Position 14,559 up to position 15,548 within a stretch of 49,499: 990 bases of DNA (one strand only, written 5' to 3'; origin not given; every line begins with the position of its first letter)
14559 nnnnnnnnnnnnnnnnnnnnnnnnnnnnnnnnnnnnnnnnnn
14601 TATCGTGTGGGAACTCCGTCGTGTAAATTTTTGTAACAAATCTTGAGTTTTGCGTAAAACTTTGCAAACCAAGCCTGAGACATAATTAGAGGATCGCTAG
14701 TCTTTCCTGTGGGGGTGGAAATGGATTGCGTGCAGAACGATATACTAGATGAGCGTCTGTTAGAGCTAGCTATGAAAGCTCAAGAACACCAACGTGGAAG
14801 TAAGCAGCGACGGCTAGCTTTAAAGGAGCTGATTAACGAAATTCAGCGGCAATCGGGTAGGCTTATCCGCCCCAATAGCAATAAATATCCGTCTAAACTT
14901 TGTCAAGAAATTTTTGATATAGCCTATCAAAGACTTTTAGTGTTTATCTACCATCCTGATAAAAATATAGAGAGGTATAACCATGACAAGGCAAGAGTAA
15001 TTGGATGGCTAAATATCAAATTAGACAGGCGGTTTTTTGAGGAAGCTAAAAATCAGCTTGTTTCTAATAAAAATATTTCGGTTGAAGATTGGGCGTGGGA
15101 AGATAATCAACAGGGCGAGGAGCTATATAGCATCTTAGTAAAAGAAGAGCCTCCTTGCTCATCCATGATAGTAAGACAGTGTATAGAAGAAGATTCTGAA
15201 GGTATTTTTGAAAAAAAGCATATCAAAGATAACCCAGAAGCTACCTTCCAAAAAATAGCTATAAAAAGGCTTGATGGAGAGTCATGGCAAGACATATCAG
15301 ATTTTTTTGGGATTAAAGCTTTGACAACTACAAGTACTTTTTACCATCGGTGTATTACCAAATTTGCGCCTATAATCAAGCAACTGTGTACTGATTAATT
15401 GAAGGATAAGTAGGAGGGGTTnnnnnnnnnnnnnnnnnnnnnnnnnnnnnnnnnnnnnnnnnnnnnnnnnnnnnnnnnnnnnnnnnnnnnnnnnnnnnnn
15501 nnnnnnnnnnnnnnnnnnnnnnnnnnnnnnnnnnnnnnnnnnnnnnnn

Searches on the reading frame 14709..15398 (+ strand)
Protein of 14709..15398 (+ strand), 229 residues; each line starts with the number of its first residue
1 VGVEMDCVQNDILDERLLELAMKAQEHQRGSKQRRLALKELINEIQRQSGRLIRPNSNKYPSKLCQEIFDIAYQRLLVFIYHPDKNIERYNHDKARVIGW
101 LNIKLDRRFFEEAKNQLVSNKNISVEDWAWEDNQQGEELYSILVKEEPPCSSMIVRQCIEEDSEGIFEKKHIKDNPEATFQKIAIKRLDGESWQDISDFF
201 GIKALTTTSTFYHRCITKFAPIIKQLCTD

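Call 5: search_protein_families(library=pfam, proteins=[window:14709-15398:+], max_evalue=0.01)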
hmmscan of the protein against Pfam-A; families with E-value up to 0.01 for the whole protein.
window:14709-15398:+ (229 aa): 0 families

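Call 8: search_protein_families(library=ncbifam, proteins=[window:14709-15398:+], max_evalue=1)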
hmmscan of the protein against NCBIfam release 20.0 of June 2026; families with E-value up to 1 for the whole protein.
window:14709-15398:+ (229 aa): 2 families
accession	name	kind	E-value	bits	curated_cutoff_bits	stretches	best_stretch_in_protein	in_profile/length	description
NF002642.0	PRK02315.1-3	equivalog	0.22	11.1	383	1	60-113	184-237/239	adaptor protein MecA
TIGR03794.1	NHLM_micro_HlyD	equivalog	0.53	9.1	156.2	1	21-113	119-210/421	NHLP bacteriocin system secretion protein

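Call 17: find_homologous_proteins(query=window:14721-15398:+, max_evalue=0.001)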
Query window:14721-15398:+ (225 aa): 2 proteins with E <= 0.001 among 200 candidates.
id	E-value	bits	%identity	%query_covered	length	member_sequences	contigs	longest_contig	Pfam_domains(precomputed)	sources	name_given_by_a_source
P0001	2.6e-148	510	100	100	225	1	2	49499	-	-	-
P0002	1.2e-62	229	50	98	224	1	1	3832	-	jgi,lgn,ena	-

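Call 19: search_dna_similar(query=window:14721-15398:+, collection=plasmids, mode=protein, max_evalue=0.001, max_rows=40)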
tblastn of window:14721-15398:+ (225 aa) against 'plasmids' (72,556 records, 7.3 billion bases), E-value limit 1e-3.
Records with a match: 13; places in all: 14; records where one place covers at least 80% of the query: 12.
Best place of each record, by identity: <60% 13.
By first word of the organism name: Nostoc 5; Tolypothrix 2; Acaryochloris 2; Fischerella 1; Microchaete 1; Aulosira 1; Pseudanabaena 1.
By predicted mobility (MOB-suite, as given by PLSDB): non-mobilizable 8; mobilizable 3; conjugative 2.
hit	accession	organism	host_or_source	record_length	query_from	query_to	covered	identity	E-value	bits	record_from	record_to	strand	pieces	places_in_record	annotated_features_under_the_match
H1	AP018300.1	Fischerella sp. NIES-4106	-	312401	10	223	95%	35.6%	3e-30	124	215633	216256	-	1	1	hypothetical protein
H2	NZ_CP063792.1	Tolypothrix sp. PCC 7712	Soil sample,soil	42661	10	215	92%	34.1%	8e-26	111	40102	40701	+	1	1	hypothetical protein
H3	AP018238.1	Microchaete diplosiphon NIES-3275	-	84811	10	215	92%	34.1%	8e-26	111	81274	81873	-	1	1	hypothetical protein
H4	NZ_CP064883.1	Tolypothrix sp. PCC 7601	Fresh water sample,Fresh water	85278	10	215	92%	34.1%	8e-26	111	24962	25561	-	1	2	hypothetical protein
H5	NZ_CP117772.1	Nostoc sp. UHCC 0926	whole organism,lichen surface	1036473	10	223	95%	31.2%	2e-26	113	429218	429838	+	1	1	none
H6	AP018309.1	Aulosira laxa NIES-50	-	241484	4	221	97%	29.6%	5e-11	69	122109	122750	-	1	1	hypothetical protein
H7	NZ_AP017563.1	Pseudanabaena sp. ABRG5-3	-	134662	4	222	97%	27.2%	3e-7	57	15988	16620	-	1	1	sigma-70 family RNA polymerase sigma factor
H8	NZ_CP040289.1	Nostoc sp. C057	Phaeoceros,pure culture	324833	9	215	92%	28.2%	3e-5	51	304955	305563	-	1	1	sigma-70 family RNA polymerase sigma factor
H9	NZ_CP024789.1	Nostoc flagelliforme CCNUN1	cell culture,desert soil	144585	1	168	75%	32.7%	1e-15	82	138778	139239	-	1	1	hypothetical protein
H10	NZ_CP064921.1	Acaryochloris marina S15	cell culture,surface of Pikea pinnata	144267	7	221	96%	25.6%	7e-7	57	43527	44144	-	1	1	sigma-70 family RNA polymerase sigma factor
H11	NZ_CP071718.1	Acaryochloris sp. 'Moss Beach'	culture,intertidal zone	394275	7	221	96%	25.6%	7e-7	57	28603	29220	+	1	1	sigma-70 family RNA polymerase sigma factor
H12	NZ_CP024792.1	Nostoc flagelliforme CCNUN1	cell culture,desert soil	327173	9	215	92%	25.8%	2e-4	49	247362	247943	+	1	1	hypothetical protein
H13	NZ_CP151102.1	Nostoc sp. UHCC 0302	isolated culture,lake sediment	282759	10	215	92%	25.9%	3e-5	52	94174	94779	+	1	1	sigma-70 family RNA polymerase sigma factor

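Call 20: get_annotated_region(hit=H1, flank=10000)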
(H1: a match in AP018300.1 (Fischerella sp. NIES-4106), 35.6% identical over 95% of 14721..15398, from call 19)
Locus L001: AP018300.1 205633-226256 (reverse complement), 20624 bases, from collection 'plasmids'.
description: Fischerella sp. NIES-4106 plasmid plasmid2 DNA, complete genome
organism: Fischerella sp. NIES-4106 (NCBI taxid 2005456)
taxonomy: Bacteria; Cyanobacteriota; Cyanophyceae; Nostocales; Hapalosiphonaceae; Fischerella; Fischerella sp. NIES-4106
host: -; source: -; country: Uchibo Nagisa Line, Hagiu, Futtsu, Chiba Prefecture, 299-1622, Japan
typing (MOB-suite, as given by PLSDB): non-mobilizable; replicon rep_cluster_788
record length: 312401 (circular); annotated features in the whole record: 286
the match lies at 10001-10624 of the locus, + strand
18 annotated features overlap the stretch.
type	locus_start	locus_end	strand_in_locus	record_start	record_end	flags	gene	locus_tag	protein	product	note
CDS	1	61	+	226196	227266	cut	-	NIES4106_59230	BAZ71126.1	hydroxyneurosporene-O-methyltransferase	-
CDS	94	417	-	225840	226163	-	-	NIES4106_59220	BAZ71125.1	transposase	-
CDS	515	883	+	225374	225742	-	sat_2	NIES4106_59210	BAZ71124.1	sulfate adenylyltransferase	-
CDS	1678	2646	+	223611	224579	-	-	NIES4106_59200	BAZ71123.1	terpene synthase metal-binding domain-containing protein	-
CDS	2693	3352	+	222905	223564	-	-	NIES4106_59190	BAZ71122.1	hypothetical protein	-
CDS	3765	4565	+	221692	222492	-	-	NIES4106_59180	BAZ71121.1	hypothetical protein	-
CDS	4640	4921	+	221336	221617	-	-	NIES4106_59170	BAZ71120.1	transposase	-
CDS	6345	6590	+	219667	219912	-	soxA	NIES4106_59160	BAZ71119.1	Monomeric sarcosine oxidase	-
CDS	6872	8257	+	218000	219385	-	-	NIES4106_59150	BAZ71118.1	hypothetical protein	-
CDS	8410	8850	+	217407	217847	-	-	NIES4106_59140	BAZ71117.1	transposase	-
CDS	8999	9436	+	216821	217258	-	-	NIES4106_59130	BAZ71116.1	transposase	-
CDS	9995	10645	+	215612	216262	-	-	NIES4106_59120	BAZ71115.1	hypothetical protein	-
CDS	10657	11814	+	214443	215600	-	-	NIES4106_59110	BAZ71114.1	hypothetical protein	-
CDS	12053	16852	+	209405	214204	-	-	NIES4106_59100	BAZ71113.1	WD-repeat protein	-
CDS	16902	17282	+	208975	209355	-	-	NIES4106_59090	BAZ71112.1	transposase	-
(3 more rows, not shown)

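Call 21: get_annotated_region(hit=H2, flank=10000)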
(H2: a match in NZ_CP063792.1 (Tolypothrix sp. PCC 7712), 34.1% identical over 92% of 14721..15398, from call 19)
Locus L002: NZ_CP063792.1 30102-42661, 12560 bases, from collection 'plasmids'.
description: Tolypothrix sp. PCC 7712 plasmid unnamed7, complete sequence
organism: Tolypothrix sp. PCC 7712 (NCBI taxid 2596898)
taxonomy: Bacteria; Cyanobacteriota; Cyanophyceae; Nostocales; Tolypothrichaceae; Tolypothrix; Tolypothrix sp. PCC 7712
host: -; source: Soil sample,soil; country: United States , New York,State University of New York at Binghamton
typing (MOB-suite, as given by PLSDB): mobilizable; replicon rep_cluster_1665; relaxase MOBP
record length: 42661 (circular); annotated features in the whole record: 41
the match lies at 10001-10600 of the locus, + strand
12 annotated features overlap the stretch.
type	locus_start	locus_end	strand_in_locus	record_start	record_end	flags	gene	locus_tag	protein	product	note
CDS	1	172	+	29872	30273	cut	mobC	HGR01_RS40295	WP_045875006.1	plasmid mobilization relaxosome protein MobC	-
CDS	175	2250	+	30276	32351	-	-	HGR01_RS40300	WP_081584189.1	relaxase/mobilization nuclease domain-containing protein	-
CDS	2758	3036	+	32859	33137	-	-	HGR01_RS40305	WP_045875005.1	ribbon-helix-helix protein, CopG family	GO:0006355 - regulation of DNA-templated transcription [Evidence IEA]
CDS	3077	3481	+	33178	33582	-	-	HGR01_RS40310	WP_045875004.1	hypothetical protein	-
CDS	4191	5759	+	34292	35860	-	-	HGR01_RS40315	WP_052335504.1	GIY-YIG nuclease family protein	-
CDS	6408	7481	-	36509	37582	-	-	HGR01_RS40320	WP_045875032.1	ParB/RepB/Spo0J family partition protein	GO:0007059 - chromosome segregation [Evidence IEA]; GO:0000910 - cytokinesis [Evidence IEA]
CDS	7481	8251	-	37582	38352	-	-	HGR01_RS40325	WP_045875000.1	AAA family ATPase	GO:0007059 - chromosome segregation [Evidence IEA]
CDS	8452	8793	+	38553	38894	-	-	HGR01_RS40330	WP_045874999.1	DUF6883 domain-containing protein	-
CDS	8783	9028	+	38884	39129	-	-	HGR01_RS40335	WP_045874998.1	DUF4926 domain-containing protein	-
CDS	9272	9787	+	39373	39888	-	-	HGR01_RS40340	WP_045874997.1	helix-turn-helix transcriptional regulator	-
CDS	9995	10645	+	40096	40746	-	-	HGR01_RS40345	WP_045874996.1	hypothetical protein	-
CDS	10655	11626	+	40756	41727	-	-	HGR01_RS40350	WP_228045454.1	DUF1822 family protein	-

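Call 22: get_annotated_region(hit=H5, flank=10000)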
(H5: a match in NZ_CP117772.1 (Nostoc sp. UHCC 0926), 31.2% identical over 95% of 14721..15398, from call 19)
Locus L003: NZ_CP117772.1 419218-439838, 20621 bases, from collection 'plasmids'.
description: Nostoc sp. UHCC 0926 plasmid pn1, complete sequence
organism: Nostoc sp. UHCC 0926 (NCBI taxid 3025190)
taxonomy: Bacteria; Cyanobacteriota; Cyanophyceae; Nostocales; Nostocaceae; Nostoc; Nostoc sp. UHCC 0926
host: -; source: whole organism,lichen surface; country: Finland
typing (MOB-suite, as given by PLSDB): non-mobilizable; mating-pair formation MPF_T
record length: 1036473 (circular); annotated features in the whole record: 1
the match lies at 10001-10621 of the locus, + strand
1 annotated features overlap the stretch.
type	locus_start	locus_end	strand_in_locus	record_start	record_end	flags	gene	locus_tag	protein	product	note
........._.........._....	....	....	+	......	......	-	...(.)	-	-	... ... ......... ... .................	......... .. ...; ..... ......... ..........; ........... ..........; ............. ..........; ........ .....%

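Call 28: get_annotated_region(hit=H6, flank=10000)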
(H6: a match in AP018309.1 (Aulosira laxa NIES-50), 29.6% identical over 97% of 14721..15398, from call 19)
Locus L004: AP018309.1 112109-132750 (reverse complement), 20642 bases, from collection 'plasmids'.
description: Aulosira laxa NIES-50 plasmid plasmid2 DNA, complete genome
organism: Aulosira laxa NIES-50 (NCBI taxid 1541988)
taxonomy: Bacteria; Cyanobacteriota; Cyanophyceae; Nostocales; Fortieaceae; Aulosira; Aulosira laxa; Aulosira laxa NIES-50
host: -; source: -; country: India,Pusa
typing (MOB-suite, as given by PLSDB): conjugative; relaxase MOBF; mating-pair formation MPF_T
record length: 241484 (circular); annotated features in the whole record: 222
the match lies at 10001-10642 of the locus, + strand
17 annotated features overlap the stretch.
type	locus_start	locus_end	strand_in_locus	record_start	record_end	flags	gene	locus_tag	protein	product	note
CDS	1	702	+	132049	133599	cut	-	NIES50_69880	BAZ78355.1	surface antigen D15 domain-containing protein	-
CDS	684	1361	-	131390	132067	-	-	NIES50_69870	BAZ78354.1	hypothetical protein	-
CDS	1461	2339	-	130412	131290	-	-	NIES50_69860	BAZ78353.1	hypothetical protein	-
CDS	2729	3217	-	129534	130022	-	-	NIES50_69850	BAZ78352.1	RDD domain-containing protein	-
CDS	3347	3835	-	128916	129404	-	-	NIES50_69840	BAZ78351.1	outer membrane insertion C-terminal signal domain protein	-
CDS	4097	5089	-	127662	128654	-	-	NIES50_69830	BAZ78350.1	hypothetical protein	-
CDS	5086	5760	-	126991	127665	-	-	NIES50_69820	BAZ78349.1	2OG-Fe(II) oxygenase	-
CDS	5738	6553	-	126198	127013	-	-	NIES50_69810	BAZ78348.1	KilA-like protein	-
CDS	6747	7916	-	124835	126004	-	-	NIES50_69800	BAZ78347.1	hypothetical protein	-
CDS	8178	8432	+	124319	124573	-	-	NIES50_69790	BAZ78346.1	XRE family transcriptional regulator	-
CDS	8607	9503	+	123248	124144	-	-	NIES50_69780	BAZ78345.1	hypothetical protein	-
CDS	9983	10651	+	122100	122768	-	-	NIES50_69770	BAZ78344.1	hypothetical protein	-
CDS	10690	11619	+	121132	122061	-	-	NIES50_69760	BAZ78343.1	hypothetical protein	-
CDS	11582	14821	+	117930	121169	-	-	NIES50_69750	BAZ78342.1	tetratricopeptide repeat protein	-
CDS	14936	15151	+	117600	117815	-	-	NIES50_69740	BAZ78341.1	hypothetical protein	-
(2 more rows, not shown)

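Call 29: get_annotated_region(hit=H7, flank=10000)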
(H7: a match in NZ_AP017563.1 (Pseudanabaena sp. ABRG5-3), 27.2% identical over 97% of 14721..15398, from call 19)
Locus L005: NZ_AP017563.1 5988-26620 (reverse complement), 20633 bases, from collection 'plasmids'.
description: Pseudanabaena sp. ABRG5-3 plasmid ABRG53c, complete sequence
organism: Pseudanabaena sp. ABRG5-3 (NCBI taxid 685565)
taxonomy: Bacteria; Cyanobacteriota; Cyanophyceae; Pseudanabaenales; Pseudanabaenaceae; Pseudanabaena; Pseudanabaena sp. ABRG5-3
host: -; source: -; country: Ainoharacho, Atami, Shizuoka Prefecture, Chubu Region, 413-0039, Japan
typing (MOB-suite, as given by PLSDB): non-mobilizable; replicon rep_cluster_465
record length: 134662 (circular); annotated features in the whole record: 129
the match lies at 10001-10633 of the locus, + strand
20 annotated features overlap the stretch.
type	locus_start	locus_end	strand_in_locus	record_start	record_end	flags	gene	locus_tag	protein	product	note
CDS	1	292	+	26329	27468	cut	-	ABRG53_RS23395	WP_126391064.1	ABC transporter substrate-binding protein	-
CDS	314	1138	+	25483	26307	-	-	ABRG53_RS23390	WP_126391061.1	ABC transporter ATP-binding protein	-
CDS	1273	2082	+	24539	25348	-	-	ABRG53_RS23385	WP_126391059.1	ABC transporter permease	-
CDS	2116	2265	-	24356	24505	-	-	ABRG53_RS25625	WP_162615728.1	hypothetical protein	-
CDS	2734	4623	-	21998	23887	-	-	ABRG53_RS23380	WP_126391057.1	iron uptake porin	GO:0033212 - iron import into cell [Evidence IEA]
CDS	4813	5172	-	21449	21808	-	uraH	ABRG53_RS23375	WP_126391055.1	hydroxyisourate hydrolase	GO:0019628 - urate catabolic process [Evidence IEA]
CDS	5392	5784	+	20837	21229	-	-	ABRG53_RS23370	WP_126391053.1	gamma-glutamylcyclotransferase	-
CDS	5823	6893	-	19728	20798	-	-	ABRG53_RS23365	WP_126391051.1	ring-opening amidohydrolase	-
CDS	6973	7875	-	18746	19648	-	puuE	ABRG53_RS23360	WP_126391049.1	allantoinase PuuE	GO:0000256 - allantoin catabolic process [Evidence IEA]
CDS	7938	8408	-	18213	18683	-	uraD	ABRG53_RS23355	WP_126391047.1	2-oxo-4-hydroxy-4-carboxy-5-ureidoimidazoline decarboxylase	GO:0019628 - urate catabolic process [Evidence IEA]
CDS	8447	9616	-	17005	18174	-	hpxO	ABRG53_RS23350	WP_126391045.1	FAD-dependent urate hydroxylase HpxO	-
CDS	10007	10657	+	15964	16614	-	-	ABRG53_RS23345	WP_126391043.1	sigma-70 family RNA polymerase sigma factor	-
CDS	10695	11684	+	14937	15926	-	-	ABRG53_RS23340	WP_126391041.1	DUF1822 family protein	-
CDS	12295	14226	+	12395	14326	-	-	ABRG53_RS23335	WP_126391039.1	M48 family metallopeptidase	GO:0006508 - proteolysis [Evidence IEA]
CDS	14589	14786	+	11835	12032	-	-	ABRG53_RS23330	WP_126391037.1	hypothetical protein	-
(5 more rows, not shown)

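Call 30: get_annotated_region(hit=H8, flank=10000)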
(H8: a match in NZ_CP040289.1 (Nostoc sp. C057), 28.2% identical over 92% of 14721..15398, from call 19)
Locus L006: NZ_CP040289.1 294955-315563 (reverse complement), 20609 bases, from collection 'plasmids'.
description: Nostoc sp. C057 plasmid p057_H
organism: Nostoc sp. C057 (NCBI taxid 2576903)
taxonomy: Bacteria; Cyanobacteriota; Cyanophyceae; Nostocales; Nostocaceae; Nostoc; Nostoc sp. C057
host: -; source: Phaeoceros,pure culture; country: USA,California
typing (MOB-suite, as given by PLSDB): conjugative; relaxase MOBF; mating-pair formation MPF_T
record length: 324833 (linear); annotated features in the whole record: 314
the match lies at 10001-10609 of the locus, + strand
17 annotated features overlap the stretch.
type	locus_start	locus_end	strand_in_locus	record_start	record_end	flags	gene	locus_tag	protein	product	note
CDS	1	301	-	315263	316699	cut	-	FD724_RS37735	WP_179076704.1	transglutaminase domain-containing protein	-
CDS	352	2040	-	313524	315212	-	-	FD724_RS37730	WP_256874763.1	DUF1524 domain-containing protein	-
CDS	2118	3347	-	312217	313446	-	-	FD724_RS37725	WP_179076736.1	ISL3 family transposase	-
CDS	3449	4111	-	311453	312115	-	-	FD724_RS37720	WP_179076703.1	DUF262 domain-containing protein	-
CDS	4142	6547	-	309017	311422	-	-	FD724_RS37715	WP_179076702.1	exonuclease domain-containing protein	-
CDS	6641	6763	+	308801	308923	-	-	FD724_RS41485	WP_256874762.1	hypothetical protein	-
CDS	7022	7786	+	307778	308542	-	-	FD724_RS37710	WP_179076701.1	hypothetical protein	-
CDS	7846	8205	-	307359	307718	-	-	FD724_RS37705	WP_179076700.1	hypothetical protein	-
CDS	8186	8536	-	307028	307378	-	-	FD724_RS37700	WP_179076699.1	DUF5674 family protein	-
CDS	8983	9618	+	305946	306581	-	-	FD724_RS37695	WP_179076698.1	sigma-70 family RNA polymerase sigma factor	GO:0006352 - DNA-templated transcription initiation [Evidence IEA]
CDS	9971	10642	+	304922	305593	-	-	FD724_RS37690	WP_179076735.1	sigma-70 family RNA polymerase sigma factor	-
CDS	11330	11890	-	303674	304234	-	-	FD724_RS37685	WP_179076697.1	hypothetical protein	-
CDS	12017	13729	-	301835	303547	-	-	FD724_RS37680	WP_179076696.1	NACHT domain-containing protein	-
CDS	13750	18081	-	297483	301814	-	-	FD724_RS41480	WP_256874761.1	metallophosphoesterase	-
CDS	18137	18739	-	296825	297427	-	-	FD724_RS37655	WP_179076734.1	HEAT repeat domain-containing protein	-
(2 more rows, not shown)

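Call 32: search_protein_representatives(protein=window:14721-15398:+)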
Query: 225 residues. Proteins with E-value up to 0.001 (for the whole library): 458; up to 1e-10: 254; up to 1e-30: 9. The best 150 are listed.
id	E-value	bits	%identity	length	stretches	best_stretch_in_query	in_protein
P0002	3.8e-63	229.4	50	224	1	1-221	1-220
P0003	4.6e-54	199.7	46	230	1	2-221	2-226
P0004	1.3e-38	149.2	40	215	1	10-220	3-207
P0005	3.1e-36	141.4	39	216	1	5-224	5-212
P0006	9.7e-35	136.5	41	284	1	8-217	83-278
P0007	2.0e-34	135.5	38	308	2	8-222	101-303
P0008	7.8e-33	130.3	39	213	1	8-222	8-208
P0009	1.6e-31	126.0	38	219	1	7-222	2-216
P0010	1.9e-31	125.8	42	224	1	4-221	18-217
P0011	2.0e-30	122.4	37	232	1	5-225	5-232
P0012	2.8e-30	121.9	43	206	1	9-221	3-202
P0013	3.5e-30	121.6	39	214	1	2-221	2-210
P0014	4.2e-29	118.1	39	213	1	13-223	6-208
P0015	1.9e-28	115.9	40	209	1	7-217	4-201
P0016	3.1e-28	115.2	39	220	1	7-222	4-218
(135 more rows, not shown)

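Call 34: search_solved_structures(query=A2, max_evalue=1, show_alignments=2)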
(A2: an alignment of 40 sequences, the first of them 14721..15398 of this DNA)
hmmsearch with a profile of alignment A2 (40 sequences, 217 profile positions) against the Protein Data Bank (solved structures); distinct sequences matched with E-value up to 1: 12.
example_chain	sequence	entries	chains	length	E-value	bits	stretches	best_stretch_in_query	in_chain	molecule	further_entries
4nqw_A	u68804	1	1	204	0.005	19.7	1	62-149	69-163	ECF RNA polymerase sigma factor SigK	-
2q1z_A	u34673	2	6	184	0.011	18.6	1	61-105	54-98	RpoE, ECF SigE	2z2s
1or7_A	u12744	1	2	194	0.046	16.6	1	119-212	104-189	RNA polymerase sigma-E factor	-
6jbq_F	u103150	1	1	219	0.062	16.1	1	132-212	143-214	ECF RNA polymerase sigma-E factor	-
2h27_A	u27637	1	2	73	0.069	16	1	161-213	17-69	RNA polymerase Sigma E factor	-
9m9d_F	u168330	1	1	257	0.073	15.9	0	171-211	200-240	ECF RNA polymerase sigma factor SigE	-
9m9e_F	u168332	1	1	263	0.078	15.8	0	171-211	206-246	ECF RNA polymerase sigma factor SigE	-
9m98_F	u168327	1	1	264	0.079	15.8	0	171-211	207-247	ECF RNA polymerase sigma factor SigE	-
2jva_A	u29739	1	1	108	0.19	14.6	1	14-49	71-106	Peptidyl-tRNA hydrolase domain protein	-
2rtx_A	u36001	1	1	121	0.72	12.7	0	14-50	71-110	Peptidyl-tRNA hydrolase YaeJ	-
8z6g_B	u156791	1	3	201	0.9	12.3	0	157-214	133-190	RNA polymerase sigma factor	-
5wuq_A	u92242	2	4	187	0.93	12.3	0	170-212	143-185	ECF RNA polymerase sigma factor SigW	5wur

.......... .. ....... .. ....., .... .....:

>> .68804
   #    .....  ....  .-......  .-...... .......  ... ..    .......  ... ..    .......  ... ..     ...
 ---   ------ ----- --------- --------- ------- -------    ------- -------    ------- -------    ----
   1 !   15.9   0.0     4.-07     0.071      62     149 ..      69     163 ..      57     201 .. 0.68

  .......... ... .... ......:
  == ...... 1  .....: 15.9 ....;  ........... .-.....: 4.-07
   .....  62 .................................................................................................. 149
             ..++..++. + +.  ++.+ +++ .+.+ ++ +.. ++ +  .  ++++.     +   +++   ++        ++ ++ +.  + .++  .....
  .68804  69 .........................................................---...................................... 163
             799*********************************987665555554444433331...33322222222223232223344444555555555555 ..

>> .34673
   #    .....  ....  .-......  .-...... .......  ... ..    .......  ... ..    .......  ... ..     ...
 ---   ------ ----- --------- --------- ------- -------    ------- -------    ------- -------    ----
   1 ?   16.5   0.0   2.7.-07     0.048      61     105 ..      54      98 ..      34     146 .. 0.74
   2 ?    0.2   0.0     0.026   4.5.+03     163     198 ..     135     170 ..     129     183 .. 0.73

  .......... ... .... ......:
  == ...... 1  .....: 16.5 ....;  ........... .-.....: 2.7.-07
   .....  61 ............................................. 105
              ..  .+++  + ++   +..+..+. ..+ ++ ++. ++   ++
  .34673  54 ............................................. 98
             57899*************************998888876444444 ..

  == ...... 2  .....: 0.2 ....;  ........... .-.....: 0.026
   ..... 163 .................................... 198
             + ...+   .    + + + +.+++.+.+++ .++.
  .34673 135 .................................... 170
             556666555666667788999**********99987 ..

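Call 35: search_protein_families(library=pfam, alignment_id=A2, max_evalue=0.1)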
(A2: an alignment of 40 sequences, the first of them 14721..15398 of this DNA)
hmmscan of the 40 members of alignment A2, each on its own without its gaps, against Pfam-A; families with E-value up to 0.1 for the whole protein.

A. member 1, window:14721-15398:+ (225 aa): 0 families

B. families by the number of members that match (of 40 scanned): 38 families (the first 25 are shown)
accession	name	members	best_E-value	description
PF08281.18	Sigma70_r4_2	25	6.2e-06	Sigma-70, region 4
PF04542.20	Sigma70_r2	14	4.6e-05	Sigma-70 region 2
PF13384.12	HTH_23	13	0.0003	Homeodomain-like domain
PF04545.22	Sigma70_r4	9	0.00012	Sigma-70, region 4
PF13412.12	HTH_24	3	0.00013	Winged helix-turn-helix DNA-binding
PF13518.12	HTH_28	3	0.0012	Helix-turn-helix domain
PF00196.25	GerE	3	0.0016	Bacterial regulatory proteins, luxR family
PF06056.18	Terminase_5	2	0.0019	Putative ATPase subunit of terminase (gpP-like)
PF01381.28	HTH_3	2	0.019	Helix-turn-helix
PF05225.22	HTH_psq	1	0.0025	helix-turn-helix, Psq domain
PF05004.19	IFRD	1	0.0053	Interferon-related developmental regulator (IFRD)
PF01388.27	ARID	1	0.0097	ARID/BRIGHT DNA binding domain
PF10691.14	DUF2497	1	0.017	Protein of unknown function (DUF2497)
PF04967.18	HTH_10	1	0.018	HTH DNA binding domain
PF00505.25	HMG_box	1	0.021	HMG (high mobility group) box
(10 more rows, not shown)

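Call 37: get_annotated_region(hit=H9, flank=10000)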
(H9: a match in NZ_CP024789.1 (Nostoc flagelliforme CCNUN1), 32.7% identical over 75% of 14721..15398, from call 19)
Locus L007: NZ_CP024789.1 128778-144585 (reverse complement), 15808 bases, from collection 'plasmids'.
description: Nostoc flagelliforme CCNUN1 plasmid pNFSY04, complete sequence
organism: Nostoc flagelliforme CCNUN1 (NCBI taxid 2038116)
taxonomy: Bacteria; Cyanobacteriota; Cyanophyceae; Nostocales; Nostocaceae; Nostoc; Nostoc flagelliforme; Nostoc flagelliforme CCNUN1
host: -; source: cell culture,desert soil; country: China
typing (MOB-suite, as given by PLSDB): non-mobilizable
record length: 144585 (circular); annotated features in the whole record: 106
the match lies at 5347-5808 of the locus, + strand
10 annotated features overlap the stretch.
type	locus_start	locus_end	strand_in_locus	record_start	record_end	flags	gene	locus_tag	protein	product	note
CDS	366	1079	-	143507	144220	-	-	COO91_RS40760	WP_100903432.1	NAD(P)H-dependent oxidoreductase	-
CDS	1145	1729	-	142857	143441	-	-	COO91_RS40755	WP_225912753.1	fatty acid desaturase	-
CDS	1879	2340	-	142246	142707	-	-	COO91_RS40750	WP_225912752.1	fatty acid desaturase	GO:0006629 - lipid metabolic process [Evidence IEA]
CDS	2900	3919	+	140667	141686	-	-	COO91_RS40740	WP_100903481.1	aldo/keto reductase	-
CDS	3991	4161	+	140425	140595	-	-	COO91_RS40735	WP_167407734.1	hypothetical protein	-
CDS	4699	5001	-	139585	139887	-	-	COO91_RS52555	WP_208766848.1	hypothetical protein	-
CDS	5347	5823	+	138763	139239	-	-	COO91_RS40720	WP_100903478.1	hypothetical protein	-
CDS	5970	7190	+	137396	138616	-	-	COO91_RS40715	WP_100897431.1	ISL3 family transposase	-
CDS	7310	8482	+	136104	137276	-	-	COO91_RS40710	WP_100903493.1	ISAzo13 family transposase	-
CDS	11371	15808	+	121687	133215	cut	-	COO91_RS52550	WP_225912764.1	non-ribosomal peptide synthetase/type I polyketide synthase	-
